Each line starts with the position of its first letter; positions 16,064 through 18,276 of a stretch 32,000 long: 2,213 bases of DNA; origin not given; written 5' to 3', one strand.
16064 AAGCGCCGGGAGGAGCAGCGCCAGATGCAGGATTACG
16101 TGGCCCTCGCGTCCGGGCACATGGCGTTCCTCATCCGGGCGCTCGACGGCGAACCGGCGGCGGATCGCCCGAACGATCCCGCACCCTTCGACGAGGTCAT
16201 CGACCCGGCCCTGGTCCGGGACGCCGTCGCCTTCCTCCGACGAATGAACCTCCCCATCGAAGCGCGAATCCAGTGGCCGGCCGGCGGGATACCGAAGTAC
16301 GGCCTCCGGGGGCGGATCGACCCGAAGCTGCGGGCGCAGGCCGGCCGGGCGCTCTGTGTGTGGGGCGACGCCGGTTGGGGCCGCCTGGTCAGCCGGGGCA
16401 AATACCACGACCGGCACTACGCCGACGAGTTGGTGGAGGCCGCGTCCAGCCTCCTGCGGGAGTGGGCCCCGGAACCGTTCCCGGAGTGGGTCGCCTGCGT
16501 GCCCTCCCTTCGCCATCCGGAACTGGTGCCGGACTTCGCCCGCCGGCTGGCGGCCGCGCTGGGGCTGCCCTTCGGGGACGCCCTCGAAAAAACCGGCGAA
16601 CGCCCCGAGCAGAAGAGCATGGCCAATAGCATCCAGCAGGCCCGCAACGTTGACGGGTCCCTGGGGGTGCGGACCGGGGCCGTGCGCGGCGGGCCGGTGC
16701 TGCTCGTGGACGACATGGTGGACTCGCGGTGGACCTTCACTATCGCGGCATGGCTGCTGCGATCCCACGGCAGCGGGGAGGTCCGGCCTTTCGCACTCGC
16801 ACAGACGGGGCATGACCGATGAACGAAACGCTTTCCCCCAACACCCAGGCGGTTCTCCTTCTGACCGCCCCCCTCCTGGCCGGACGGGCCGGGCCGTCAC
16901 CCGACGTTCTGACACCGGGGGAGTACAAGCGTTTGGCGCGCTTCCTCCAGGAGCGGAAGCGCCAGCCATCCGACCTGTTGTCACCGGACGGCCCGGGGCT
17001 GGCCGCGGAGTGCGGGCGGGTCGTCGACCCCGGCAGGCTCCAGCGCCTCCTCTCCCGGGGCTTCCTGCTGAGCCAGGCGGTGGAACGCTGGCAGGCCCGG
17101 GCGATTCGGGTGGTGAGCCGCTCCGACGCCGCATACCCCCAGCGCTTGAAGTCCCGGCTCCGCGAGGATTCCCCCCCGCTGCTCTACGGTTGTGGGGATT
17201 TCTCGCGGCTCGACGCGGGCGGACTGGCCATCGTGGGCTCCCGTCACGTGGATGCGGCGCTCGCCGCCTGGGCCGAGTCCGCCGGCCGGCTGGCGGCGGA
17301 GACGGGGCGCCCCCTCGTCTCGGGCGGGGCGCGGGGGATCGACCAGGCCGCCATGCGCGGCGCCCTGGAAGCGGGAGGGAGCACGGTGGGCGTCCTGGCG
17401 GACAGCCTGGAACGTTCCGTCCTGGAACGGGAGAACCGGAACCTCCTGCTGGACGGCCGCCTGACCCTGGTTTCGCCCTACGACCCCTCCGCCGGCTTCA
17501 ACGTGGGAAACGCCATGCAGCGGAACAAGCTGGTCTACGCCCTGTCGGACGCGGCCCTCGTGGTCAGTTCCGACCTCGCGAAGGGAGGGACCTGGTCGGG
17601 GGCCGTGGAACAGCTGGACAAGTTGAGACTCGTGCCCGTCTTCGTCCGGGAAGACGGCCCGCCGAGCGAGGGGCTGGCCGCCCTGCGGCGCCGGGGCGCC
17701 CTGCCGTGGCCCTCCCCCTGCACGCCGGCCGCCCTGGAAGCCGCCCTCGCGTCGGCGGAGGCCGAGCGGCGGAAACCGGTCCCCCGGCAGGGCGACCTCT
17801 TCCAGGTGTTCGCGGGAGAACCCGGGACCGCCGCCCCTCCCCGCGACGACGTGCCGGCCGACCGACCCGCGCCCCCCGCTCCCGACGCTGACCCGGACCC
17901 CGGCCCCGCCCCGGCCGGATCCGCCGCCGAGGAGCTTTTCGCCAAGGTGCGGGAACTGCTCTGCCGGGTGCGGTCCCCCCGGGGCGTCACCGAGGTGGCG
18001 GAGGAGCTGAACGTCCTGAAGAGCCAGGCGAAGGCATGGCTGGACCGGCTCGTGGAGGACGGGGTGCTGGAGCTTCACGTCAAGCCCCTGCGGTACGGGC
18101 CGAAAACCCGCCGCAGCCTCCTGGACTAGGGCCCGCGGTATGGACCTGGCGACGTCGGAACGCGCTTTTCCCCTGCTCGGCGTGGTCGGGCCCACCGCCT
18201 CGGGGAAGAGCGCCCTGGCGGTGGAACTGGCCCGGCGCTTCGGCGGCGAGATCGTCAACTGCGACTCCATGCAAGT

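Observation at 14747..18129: Translationally coupled RecQ-like helicase::ComF-type PRTase fusion plus DprA/SLOG-wHTH protein: a PsyrTA/ShosTA-like conflict module combining all three domains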

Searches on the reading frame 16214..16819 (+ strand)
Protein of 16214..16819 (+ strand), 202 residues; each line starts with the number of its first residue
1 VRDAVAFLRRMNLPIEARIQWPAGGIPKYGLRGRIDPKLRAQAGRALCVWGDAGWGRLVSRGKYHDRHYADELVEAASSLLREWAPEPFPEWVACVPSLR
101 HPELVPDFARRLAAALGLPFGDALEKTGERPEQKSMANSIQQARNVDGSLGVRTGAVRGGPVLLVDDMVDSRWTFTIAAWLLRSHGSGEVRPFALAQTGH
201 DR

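Call 40: predict_structure(alignment_id=A1)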
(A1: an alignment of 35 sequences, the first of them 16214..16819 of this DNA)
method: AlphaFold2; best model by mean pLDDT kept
length: 202 residues; sequences in the alignment: 35
mean_pLDDT: 77.3   pTM: 0.81
mean pLDDT of the five models: 77.3, 58.8, 56.2, 53.0, 50.8
residues with pLDDT >= 90: 61; 70-90: 78; 50-70: 43; < 50: 20
segments of 3 or more residues with pLDDT < 50: 51-60, 134-137, 199-202
pLDDT, mean of each block of 10 residues (from residue 1): 62 80 83 92 77 44 61 85 90 88 86 96 81 51 64 85 81 84 93 70 34
secondary structure, 60 per line:
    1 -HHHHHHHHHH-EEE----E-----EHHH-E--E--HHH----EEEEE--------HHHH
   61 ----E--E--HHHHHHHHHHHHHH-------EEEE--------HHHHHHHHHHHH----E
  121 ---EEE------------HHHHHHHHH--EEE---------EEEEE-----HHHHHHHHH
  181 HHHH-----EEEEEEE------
elements in order: H2-11 E13-15 E44-48 H57-60 H71-84 E92-95 H104-115 E124-126 H139-147 E150-152 E162-166 H172-184 E190-196

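Call 42: fold_search(model_id=the predicted structure, library=pdb)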
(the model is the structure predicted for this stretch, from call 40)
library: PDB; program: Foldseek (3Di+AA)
matches with E <= 10: 774; with E <= 0.001: 21
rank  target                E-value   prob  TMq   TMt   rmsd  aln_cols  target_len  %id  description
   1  5zgo_A                1.2e-04  1.00  0.39  0.43   6.3       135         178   26  Crystal structure of APRT2 from Thermus thermophilus HB8 (released 2019-03-06)
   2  1qb7                  1.2e-04  1.00  0.40  0.36   7.8       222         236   14  CRYSTAL STRUCTURES OF ADENINE PHOSPHORIBOSYLTRANSFERASE FROM LEISHMANIA DONOVANI. (released 1999-07-21)
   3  1g2p                  2.9e-04  1.00  0.41  0.48   6.8       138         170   19  CRYSTAL STRUCTURE OF ADENINE PHOSPHORIBOSYLTRANSFERASE (released 2001-12-05)
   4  6czf_B                3.5e-04  1.00  0.41  0.18   6.0       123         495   22  The structure of E. coli PurF in complex with ppGpp-Mg (released 2018-10-10)
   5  6ott_A                3.7e-04  1.00  0.40  0.18   6.0       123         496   22  Structure of PurF in complex with ppApp (released 2019-11-06)
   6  1vdm_F                3.9e-04  1.00  0.40  0.51   5.2       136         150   20  Crystal structure of purine phosphoribosyltransferase from Pyrococcus horikoshii Ot3 (released 2005-05-24)
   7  1ecf_B                4.5e-04  1.00  0.39  0.17   6.1       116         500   24  ESCHERICHIA COLI GLUTAMINE PHOSPHORIBOSYLPYROPHOSPHATE (PRPP) AMIDOTRANSFERASE (released 1996-11-08)
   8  1ecb_C                4.7e-04  1.00  0.42  0.19   5.8       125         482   22  ESCHERICHIA COLI GLUTAMINE PHOSPHORIBOSYLPYROPHOSPHATE (PRPP) AMIDOTRANSFERASE COMPLEXED WITH 2 GMP, 1 MG PER SUBUNIT (released 1998-04-15)
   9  6czf_A                5.0e-04  1.00  0.40  0.18   6.0       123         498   22  The structure of E. coli PurF in complex with ppGpp-Mg (released 2018-10-10)
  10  9l6j                  5.0e-04  1.00  0.42  0.49   5.9       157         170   19  Structural studies on the conformation changes induced by ligand binding in an Adenine phosphoribosyltransferase (FnAPRT (released 2025-12-24)
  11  1vdm_H                5.7e-04  1.00  0.39  0.50   6.3       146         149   18  Crystal structure of purine phosphoribosyltransferase from Pyrococcus horikoshii Ot3 (released 2005-05-24)
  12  6fsp_A                6.1e-04  1.00  0.39  0.45   8.8       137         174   27  Crystal structure of APRT from Thermus thermophilus (released 2019-03-20)
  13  1vdm_J                6.5e-04  1.00  0.39  0.52   6.0       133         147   19  Crystal structure of purine phosphoribosyltransferase from Pyrococcus horikoshii Ot3 (released 2005-05-24)
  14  6czf_D                7.3e-04  1.00  0.41  0.19   5.7       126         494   22  The structure of E. coli PurF in complex with ppGpp-Mg (released 2018-10-10)
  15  1gph_1                7.3e-04  1.00  0.36  0.17   5.4       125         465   25  STRUCTURE OF THE ALLOSTERIC REGULATORY ENZYME OF PURINE BIOSYNTHESIS (released 1994-07-31)
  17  8zvd                  7.8e-04  1.00  0.50  0.27   6.3       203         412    9  ShosT with phosphate (released 2025-04-09)
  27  7p0h_A                1.9e-03  1.00  0.46  0.26   5.0       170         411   12  Crystal structure of Helicobacter pylori ComF fused to an artificial alphaREP crystallization helper(named B2) (released 2022-04-06)
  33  8zvc                  2.6e-03  1.00  0.52  0.27   6.3       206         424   12  ShosT with PRPP-Mg (released 2025-04-09)
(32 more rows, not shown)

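Call 78: search_protein_families(library=padloc, proteins=[window:16214-16819:+], max_evalue=1)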
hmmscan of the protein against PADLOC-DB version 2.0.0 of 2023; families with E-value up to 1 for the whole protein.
window:16214-16819:+ (202 aa): 4 families
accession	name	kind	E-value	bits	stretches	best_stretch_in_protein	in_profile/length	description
PDLC03928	PsyrT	-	1.4e-65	219.9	1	2-200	492-686/689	-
PDLC02866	DpdF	-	9.1e-16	56.2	1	8-196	43-252/255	DpdF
PDLC02869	DpdF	-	2.4e-15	54.6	1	130-198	3-70/74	DpdF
PDLC03962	ShosT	-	3.3e-05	21.9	1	127-201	143-214/237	-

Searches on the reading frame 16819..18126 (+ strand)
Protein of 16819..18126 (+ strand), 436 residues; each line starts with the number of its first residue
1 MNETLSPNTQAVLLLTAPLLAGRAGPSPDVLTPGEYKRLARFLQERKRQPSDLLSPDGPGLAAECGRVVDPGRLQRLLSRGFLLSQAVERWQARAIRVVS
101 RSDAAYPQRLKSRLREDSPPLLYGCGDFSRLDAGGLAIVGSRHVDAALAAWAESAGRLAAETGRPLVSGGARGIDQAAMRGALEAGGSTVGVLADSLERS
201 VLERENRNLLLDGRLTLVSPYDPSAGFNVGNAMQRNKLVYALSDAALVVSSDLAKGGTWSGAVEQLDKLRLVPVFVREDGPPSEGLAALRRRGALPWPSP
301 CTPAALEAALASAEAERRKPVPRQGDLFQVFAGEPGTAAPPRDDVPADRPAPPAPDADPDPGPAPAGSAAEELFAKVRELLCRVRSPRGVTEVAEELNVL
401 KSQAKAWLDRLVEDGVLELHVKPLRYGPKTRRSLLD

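Call 6: search_protein_families(library=pfam, proteins=[window:16819-18126:+], max_evalue=0.1)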
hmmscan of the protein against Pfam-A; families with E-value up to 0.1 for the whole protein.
window:16819-18126:+ (436 aa): 3 families
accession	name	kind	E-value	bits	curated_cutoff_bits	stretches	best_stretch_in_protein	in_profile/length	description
PF02481.21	DNA_processg_A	-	2.8e-35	121.9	29.6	1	91-293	2-206/212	DNA recombination-mediator protein A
PF18306.6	LDcluster4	-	6e-09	36.1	26.3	1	137-200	5-69/151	SLOG cluster4 family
PF24033.1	DUF7342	-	0.00044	20.7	31.6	1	376-419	6-49/150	Family of unknown function (DUF7342)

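Call 7: search_protein_families(library=padloc, proteins=[window:16819-18126:+], max_evalue=0.1)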
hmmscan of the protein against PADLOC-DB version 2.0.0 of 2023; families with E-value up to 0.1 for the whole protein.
window:16819-18126:+ (436 aa): 3 families
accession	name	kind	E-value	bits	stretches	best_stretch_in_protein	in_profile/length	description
PDLC03927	PsyrA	-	5.3e-126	418.9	1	1-426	1-394/398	-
PDLC03961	ShosA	-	3.8e-25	86.8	1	86-264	69-247/303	-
PDLC02997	ShosA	-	9.2e-07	26.4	1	95-260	94-259/327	-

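Call 8: search_protein_families(library=ncbifam, proteins=[window:16819-18126:+], max_evalue=0.1)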
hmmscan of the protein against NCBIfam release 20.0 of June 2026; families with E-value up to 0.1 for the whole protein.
window:16819-18126:+ (436 aa): 4 families
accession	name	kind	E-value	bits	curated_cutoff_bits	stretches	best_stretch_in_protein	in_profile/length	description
TIGR00732.1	dprA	equivalog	8.5e-26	90.5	191.15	1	92-294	5-207/220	DNA-processing protein DprA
NF008007.0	PRK10736.1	equivalog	2.6e-17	63.1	495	1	92-294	68-270/374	DNA-protecting protein DprA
TIGR00725.1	TIGR00725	hypoth_equivalog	1.1e-05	24.9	106.9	1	137-196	5-64/159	TIGR00725 family protein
TIGR00730.1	TIGR00730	subfamily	5.4e-05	23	96.35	1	144-207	13-77/178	TIGR00730 family Rossman fold protein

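Call 16: search_solved_structures(query=window:16819-18126:+, max_evalue=0.01)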
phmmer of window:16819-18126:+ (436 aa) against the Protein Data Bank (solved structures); distinct sequences matched with E-value up to 0.01: 9.
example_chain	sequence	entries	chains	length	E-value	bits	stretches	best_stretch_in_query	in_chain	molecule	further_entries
5mll_A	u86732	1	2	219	2.5e-08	36.6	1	115-276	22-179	DNA processing chain A (DprA)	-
4ljr_A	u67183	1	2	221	2.6e-08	36.6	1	115-276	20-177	DNA processing chain A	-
4ljk_A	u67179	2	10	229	2.9e-08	36.4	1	115-276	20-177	DNA processing chain A (DprA)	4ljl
9vzo_A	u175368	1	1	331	6.8e-07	31.9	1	95-285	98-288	DprA-like antitoxin protein ShosA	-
8zva_A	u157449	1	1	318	7.4e-07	31.8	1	95-282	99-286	DNA processing protein DprA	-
3maj_A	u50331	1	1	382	1e-06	31.3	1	88-256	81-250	DNA processing chain A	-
3uqz_A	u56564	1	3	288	1.1e-06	31.2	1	102-257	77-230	DNA processing protein DprA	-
1wek_A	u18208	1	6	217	0.0015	20.9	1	136-193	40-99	hypothetical protein TT1465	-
2iz5_A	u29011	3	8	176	0.0066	18.7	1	150-194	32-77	MOCO CARRIER PROTEIN | MOLYBDENUM COFACTOR CARRIER PROTEIN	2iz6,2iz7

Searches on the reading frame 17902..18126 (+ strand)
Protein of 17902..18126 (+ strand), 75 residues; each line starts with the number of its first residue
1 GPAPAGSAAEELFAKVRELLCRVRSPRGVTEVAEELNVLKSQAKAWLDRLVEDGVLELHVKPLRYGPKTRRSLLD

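Call 54: search_solved_structures(query=A2, max_evalue=1)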
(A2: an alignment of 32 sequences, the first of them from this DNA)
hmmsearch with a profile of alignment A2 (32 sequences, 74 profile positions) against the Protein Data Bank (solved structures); distinct sequences matched with E-value up to 1: 46.
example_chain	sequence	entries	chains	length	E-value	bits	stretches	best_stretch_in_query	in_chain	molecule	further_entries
8vd6_A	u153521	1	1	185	2.5e-05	27.4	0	5-40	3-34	CAP REPEAT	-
7udk_A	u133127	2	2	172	0.0022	21.2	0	6-40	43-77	Designed helical repeat protein (DHR) RPB_LRP2_R4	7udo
6m3d_C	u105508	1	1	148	0.0051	20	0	25-50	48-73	Segmentation polarity homeobox protein engrailed,Segmentation polarity homeobox protein en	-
1y0u_A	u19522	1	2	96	0.0058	19.8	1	14-56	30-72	arsenical resistance operon repressor, putative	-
7q4n_K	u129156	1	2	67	0.011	19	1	28-60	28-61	Homeobox protein CDX-2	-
6es2_K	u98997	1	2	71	0.013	18.7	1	28-61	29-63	Homeobox protein CDX-2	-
5lty_K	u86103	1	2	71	0.018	18.3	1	28-61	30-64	Homeobox protein CDX-2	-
6es3_K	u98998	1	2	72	0.018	18.2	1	28-61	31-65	Homeobox protein CDX-2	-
4hob_A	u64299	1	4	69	0.021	18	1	25-66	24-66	Putative uncharacterized protein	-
2d1h_A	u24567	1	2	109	0.033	17.4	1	20-61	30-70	109aa long hypothetical transcriptional regulator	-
5lux_K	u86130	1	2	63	0.036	17.3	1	28-59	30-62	Homeobox protein CDX-1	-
2jt1_A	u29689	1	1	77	0.037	17.3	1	26-61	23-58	PefI protein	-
7q3o_K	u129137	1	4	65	0.038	17.2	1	28-59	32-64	Homeobox protein CDX-1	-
7fby_A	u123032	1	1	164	0.039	17.2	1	14-59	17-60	Transcriptional regulatory protein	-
3a03_A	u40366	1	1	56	0.04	17.2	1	10-49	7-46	T-cell leukemia homeobox protein 2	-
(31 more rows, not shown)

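Call 55: search_protein_families(library=pfam, alignment_id=A2, max_evalue=0.1)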
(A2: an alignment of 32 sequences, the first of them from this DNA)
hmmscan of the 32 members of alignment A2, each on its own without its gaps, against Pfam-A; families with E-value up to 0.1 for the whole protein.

A. member 1, seq(75 aa): 6 families
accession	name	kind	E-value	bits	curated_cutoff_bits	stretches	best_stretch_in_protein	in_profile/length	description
PF24033.1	DUF7342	-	1.9e-05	25.1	31.6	1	15-58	6-49/150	Family of unknown function (DUF7342)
PF01978.25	TrmB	-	0.012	15.8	25.6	1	24-66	20-63/68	Sugar-specific transcriptional regulator TrmB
PF01325.25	Fe_dep_repress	-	0.014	16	26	1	28-58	24-54/60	Iron dependent repressor, N-terminal DNA binding domain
PF13384.12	HTH_23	-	0.017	15.4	24.6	1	29-55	20-46/50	Homeodomain-like domain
PF09339.16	HTH_IclR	-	0.051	13.8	22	1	26-57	18-49/52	IclR helix-turn-helix domain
PF16365.12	EutK_C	-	0.071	13.6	27.5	0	25-56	11-44/52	Ethanolamine utilization protein EutK C-terminus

B. families by the number of members that match (of 32 scanned): 81 families (the first 25 are shown)
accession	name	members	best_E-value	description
PF01978.25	TrmB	18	9.9e-06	Sugar-specific transcriptional regulator TrmB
PF04703.18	FaeA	14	1e-07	FaeA-like protein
PF13384.12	HTH_23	13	7.5e-06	Homeodomain-like domain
PF24033.1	DUF7342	12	8.8e-08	Family of unknown function (DUF7342)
PF13518.12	HTH_28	10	6.6e-05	Helix-turn-helix domain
PF01047.28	MarR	9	0.00044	MarR family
PF09339.16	HTH_IclR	8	0.00023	IclR helix-turn-helix domain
PF22979.2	HTH_69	8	0.001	Winged helix-turn-helix domain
PF00392.27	GntR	8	0.0021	Bacterial regulatory proteins, gntR family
PF14394.12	DUF4423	7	0.0015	Domain of unknown function (DUF4423)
PF01527.26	HTH_Tnp_1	7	0.017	Transposase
PF13545.12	HTH_Crp_2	6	3.4e-05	Crp-like helix-turn-helix domain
PF12840.13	HTH_20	6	0.002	Helix-turn-helix domain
PF13412.12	HTH_24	6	0.0022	Winged helix-turn-helix DNA-binding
PF24270.1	HTH_Cmi2_C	6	0.0026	Cmi2, C-terminal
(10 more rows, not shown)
